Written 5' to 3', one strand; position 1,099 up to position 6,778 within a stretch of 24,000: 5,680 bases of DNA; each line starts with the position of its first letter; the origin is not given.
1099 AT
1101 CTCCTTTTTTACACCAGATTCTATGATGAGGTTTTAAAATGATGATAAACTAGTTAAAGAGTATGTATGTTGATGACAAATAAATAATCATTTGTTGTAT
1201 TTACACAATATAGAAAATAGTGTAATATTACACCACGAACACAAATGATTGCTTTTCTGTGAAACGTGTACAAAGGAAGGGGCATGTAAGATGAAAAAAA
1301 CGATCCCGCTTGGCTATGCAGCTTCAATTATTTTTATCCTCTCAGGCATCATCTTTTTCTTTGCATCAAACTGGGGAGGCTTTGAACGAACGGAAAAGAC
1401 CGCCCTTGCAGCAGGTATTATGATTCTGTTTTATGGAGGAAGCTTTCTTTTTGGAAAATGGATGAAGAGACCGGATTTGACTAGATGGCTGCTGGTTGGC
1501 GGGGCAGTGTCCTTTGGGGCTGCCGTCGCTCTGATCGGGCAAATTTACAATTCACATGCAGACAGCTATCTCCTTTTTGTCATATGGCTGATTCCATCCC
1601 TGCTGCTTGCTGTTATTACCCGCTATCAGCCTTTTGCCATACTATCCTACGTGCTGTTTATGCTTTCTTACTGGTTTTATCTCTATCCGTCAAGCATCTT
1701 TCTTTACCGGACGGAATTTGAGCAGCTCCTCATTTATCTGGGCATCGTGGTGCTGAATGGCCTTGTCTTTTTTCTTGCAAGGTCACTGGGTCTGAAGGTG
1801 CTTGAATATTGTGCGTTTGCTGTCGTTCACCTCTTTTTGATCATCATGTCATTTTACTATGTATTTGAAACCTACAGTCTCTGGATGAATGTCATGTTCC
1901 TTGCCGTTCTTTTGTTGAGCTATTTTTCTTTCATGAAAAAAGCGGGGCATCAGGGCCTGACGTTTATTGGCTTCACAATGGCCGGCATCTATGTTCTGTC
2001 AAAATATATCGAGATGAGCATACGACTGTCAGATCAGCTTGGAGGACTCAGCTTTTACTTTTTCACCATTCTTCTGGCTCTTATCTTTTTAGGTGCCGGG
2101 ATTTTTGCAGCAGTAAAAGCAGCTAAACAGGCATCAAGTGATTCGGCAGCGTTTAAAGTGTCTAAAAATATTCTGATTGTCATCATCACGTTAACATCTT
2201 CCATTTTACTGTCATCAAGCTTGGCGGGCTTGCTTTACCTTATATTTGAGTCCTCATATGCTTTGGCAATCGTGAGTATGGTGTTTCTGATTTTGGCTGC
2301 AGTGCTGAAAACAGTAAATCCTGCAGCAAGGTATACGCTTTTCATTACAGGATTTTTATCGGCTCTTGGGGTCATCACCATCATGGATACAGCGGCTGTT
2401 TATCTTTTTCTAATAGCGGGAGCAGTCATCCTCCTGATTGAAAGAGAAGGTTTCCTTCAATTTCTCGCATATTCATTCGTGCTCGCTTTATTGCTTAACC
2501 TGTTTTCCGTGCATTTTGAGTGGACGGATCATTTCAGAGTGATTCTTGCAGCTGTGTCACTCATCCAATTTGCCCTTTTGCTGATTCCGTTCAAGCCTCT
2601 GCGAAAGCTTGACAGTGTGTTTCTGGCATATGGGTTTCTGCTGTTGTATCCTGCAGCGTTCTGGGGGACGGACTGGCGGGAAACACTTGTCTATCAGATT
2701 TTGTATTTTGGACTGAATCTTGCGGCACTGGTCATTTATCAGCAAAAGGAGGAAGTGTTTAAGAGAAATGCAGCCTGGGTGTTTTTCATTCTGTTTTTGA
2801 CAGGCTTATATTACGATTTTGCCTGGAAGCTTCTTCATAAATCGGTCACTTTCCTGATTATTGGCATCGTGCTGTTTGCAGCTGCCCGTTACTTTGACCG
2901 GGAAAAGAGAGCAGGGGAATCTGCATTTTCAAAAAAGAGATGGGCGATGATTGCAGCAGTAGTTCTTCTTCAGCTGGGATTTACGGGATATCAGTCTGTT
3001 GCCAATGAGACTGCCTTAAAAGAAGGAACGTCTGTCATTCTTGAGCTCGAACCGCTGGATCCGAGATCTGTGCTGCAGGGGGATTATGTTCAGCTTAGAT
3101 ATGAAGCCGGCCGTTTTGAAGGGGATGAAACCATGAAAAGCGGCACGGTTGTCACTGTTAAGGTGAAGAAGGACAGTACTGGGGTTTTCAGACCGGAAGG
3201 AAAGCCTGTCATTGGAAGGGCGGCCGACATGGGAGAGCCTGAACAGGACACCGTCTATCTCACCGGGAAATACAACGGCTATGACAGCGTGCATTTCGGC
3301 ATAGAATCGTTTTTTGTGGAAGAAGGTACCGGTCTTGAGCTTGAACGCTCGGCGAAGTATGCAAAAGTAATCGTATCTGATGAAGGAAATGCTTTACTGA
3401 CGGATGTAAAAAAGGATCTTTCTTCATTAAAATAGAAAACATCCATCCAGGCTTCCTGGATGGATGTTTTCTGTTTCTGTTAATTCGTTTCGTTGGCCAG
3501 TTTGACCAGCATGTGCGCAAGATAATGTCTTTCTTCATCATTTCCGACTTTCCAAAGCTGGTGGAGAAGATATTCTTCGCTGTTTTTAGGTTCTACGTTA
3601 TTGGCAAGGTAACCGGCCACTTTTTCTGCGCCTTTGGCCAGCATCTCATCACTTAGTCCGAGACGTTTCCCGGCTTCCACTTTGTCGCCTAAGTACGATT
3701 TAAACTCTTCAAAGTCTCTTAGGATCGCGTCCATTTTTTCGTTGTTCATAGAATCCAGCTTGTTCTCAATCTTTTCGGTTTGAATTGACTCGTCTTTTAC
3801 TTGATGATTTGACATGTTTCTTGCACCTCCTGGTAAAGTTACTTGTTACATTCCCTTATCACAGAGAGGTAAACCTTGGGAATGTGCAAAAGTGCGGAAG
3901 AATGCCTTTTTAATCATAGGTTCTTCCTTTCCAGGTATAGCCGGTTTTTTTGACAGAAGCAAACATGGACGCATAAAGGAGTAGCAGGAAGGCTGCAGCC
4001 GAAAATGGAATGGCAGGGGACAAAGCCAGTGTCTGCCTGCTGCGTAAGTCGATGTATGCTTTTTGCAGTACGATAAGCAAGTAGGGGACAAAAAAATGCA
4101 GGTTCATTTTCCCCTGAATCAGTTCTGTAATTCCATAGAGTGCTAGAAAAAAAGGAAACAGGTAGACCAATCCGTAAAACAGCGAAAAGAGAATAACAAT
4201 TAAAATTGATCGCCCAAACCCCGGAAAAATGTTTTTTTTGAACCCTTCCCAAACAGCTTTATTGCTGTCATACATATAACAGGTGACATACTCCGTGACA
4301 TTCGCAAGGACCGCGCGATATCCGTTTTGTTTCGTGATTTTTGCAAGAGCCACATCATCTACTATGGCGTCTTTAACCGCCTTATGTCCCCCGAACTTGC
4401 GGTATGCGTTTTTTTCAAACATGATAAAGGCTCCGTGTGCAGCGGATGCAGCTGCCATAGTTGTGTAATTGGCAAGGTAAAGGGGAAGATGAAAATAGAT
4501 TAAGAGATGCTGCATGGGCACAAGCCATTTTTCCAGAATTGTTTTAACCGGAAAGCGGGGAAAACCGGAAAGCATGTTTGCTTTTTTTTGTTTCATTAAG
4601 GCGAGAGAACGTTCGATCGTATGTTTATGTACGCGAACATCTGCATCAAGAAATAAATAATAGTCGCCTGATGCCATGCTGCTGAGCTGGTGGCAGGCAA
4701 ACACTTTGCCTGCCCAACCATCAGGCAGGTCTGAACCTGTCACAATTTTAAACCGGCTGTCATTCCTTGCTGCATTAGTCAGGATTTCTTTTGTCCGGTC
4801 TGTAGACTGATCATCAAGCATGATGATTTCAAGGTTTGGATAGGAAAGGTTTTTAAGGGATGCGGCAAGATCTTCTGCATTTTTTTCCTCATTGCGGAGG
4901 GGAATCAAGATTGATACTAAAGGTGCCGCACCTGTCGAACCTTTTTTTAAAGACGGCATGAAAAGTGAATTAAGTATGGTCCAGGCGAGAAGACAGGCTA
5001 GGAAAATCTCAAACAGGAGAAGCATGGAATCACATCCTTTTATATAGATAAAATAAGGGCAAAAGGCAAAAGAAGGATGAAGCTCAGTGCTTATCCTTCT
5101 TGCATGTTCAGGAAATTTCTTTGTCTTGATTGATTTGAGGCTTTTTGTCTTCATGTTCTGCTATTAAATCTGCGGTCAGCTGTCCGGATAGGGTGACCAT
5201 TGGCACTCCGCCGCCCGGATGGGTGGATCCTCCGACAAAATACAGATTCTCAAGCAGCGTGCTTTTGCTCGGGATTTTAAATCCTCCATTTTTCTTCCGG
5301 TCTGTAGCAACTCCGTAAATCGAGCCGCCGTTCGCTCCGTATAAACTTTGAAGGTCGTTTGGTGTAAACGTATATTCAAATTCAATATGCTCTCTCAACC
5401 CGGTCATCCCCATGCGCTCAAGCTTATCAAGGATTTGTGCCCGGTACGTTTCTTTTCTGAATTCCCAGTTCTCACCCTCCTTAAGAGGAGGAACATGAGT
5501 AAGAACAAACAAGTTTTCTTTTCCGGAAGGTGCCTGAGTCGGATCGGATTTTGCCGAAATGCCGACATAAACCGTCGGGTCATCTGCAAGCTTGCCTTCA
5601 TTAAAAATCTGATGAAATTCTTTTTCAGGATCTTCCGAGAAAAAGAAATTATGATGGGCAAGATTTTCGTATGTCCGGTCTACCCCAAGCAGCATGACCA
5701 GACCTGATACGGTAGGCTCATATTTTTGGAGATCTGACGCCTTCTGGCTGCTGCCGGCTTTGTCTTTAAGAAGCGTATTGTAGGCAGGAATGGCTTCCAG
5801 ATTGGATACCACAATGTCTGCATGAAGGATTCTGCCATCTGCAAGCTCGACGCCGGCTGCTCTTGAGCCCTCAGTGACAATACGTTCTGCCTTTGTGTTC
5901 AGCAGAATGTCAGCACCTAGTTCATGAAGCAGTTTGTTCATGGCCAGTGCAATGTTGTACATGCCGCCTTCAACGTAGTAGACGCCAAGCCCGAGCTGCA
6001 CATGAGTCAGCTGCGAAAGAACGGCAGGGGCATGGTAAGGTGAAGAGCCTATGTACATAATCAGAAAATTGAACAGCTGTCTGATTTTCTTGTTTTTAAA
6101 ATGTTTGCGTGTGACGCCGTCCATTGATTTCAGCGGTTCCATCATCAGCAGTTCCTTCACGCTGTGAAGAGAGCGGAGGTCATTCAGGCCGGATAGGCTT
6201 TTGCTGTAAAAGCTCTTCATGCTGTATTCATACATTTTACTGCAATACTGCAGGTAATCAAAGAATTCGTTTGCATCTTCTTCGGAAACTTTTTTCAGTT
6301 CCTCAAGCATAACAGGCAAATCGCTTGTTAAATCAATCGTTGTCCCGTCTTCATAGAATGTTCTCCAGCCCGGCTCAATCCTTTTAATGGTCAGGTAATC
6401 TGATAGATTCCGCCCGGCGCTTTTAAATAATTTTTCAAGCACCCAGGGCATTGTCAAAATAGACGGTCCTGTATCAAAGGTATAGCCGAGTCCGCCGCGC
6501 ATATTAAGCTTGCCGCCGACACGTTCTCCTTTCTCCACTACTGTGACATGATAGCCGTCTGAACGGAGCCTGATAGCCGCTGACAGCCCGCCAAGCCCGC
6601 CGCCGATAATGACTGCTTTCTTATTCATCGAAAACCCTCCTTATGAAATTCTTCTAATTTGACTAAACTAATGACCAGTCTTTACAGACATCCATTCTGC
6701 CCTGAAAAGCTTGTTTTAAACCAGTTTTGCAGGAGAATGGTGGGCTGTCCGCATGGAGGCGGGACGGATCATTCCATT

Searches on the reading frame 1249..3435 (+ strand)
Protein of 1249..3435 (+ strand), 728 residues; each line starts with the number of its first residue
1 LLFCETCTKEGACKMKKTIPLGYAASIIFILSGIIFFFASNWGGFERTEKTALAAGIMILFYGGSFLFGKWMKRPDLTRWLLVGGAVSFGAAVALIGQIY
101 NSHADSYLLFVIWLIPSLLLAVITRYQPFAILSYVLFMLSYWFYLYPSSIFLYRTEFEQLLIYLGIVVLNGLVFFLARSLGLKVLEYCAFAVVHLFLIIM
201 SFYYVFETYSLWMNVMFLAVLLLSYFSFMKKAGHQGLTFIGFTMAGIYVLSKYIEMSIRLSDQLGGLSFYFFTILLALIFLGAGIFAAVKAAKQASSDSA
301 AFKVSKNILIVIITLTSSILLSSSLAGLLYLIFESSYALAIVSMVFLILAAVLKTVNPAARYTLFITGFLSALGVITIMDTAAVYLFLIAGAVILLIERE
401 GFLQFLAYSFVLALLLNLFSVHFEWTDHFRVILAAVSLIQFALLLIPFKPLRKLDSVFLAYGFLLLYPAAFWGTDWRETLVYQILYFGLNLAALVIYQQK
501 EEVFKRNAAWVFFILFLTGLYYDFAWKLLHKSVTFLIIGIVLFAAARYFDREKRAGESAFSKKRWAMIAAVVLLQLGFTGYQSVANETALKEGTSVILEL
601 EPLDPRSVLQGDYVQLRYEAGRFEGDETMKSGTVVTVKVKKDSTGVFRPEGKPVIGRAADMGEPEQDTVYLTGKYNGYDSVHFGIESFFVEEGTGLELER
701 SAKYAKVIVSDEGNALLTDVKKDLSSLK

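Call 84: search_protein_families(library=pfam, proteins=[window:1249-3435:+], max_evalue=0.00001)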
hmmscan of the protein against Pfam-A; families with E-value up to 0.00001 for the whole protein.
window:1249-3435:+ (728 aa): 2 families
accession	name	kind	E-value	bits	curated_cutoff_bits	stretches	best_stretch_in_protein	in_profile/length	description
PF14345.11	GDYXXLXY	-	5.6e-31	107.8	27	1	575-719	1-152/153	GDYXXLXY protein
PF09925.14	DUF2157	-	8.4e-21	74.6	32.4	1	24-128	40-144/146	Predicted membrane protein (DUF2157)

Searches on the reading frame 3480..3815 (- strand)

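Call 84: search_protein_families(library=pfam, proteins=[window:3480-3815:-], max_evalue=0.00001)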
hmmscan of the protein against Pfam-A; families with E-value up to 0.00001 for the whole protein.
window:3480-3815:- (111 aa): 1 family
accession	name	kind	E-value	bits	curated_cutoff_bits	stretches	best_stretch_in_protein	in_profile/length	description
PF11588.13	DUF3243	-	4.6e-29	101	27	1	31-107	2-78/79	Protein of unknown function (DUF3243)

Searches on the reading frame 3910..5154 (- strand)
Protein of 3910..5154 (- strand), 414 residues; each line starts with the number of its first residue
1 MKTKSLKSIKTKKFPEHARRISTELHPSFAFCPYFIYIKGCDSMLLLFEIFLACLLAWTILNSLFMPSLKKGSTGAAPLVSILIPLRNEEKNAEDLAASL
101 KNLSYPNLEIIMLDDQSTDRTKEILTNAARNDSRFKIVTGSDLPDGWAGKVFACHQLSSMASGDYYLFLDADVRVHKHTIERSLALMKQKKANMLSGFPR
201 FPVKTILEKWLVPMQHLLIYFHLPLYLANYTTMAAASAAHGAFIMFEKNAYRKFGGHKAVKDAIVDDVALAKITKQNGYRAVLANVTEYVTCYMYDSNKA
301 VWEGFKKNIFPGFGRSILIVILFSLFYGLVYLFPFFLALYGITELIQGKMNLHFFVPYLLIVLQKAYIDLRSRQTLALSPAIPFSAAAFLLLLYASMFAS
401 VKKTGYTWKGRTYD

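Call 84: search_protein_families(library=pfam, proteins=[window:3910-5154:-], max_evalue=0.00001)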
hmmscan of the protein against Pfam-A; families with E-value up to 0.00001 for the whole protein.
window:3910-5154:- (414 aa): 4 families
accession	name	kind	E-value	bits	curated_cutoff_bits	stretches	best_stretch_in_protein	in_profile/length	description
PF00535.33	Glycos_transf_2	-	9.7e-23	81.4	23.3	1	81-253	1-166/168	Glycosyl transferase family 2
PF13506.12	Glyco_transf_21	-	5.5e-16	58.9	21.7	1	144-287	12-150/174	Glycosyl transferase family 21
PF13641.12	Glyco_tranf_2_3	-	1.5e-09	38.6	27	1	80-288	3-208/230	Glycosyltransferase like family 2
PF10111.15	Glyco_tranf_2_2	-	9.2e-07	29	27.3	1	81-191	1-110/276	Glycosyltransferase like family 2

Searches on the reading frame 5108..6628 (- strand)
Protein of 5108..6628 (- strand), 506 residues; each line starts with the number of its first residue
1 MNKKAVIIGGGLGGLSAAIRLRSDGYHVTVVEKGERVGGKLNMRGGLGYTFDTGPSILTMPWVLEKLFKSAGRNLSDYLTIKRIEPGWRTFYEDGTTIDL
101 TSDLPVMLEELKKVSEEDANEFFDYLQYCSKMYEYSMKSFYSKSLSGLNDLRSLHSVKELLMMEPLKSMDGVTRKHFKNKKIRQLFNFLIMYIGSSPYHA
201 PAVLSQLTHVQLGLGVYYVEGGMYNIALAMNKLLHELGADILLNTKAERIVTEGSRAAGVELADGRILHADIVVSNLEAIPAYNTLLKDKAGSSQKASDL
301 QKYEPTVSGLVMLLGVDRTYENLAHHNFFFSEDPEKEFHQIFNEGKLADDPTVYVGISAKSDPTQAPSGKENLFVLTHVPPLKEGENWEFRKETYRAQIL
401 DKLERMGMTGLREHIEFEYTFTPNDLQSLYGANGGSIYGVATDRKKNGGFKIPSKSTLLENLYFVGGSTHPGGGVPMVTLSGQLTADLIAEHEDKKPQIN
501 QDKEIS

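Call 84: search_protein_families(library=pfam, proteins=[window:5108-6628:-], max_evalue=0.00001)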
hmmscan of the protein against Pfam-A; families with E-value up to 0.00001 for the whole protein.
window:5108-6628:- (506 aa): 8 families
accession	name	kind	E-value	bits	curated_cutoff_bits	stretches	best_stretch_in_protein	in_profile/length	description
PF01593.30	Amino_oxidase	-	1.6e-28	100.7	19.8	1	12-489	1-442/443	Flavin containing amine oxidoreductase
PF13450.12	NAD_binding_8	-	8.4e-13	48.8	21.9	1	7-60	1-54/68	NAD(P)-binding Rossmann-like domain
PF07992.20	Pyr_redox_2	-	2.2e-11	44.2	26.1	1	4-93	2-87/291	Pyridine nucleotide-disulphide oxidoreductase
PF00890.30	FAD_binding_2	-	7.3e-11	42.3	20.4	1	5-56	2-53/414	FAD binding domain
PF01266.30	DAO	-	1.5e-10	41.6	27.9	1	5-39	2-37/353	FAD dependent oxidoreductase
PF12831.13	FAD_oxidored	-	2.6e-07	30.7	27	0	6-43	3-40/416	FAD dependent oxidoreductase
PF00070.33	Pyr_redox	-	3.9e-07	30.9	22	0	4-38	1-35/82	Pyridine nucleotide-disulphide oxidoreductase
PF03486.20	HI0933_like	-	5.9e-07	29.6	50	1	4-46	2-44/244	HI0933-like protein Rossmann domain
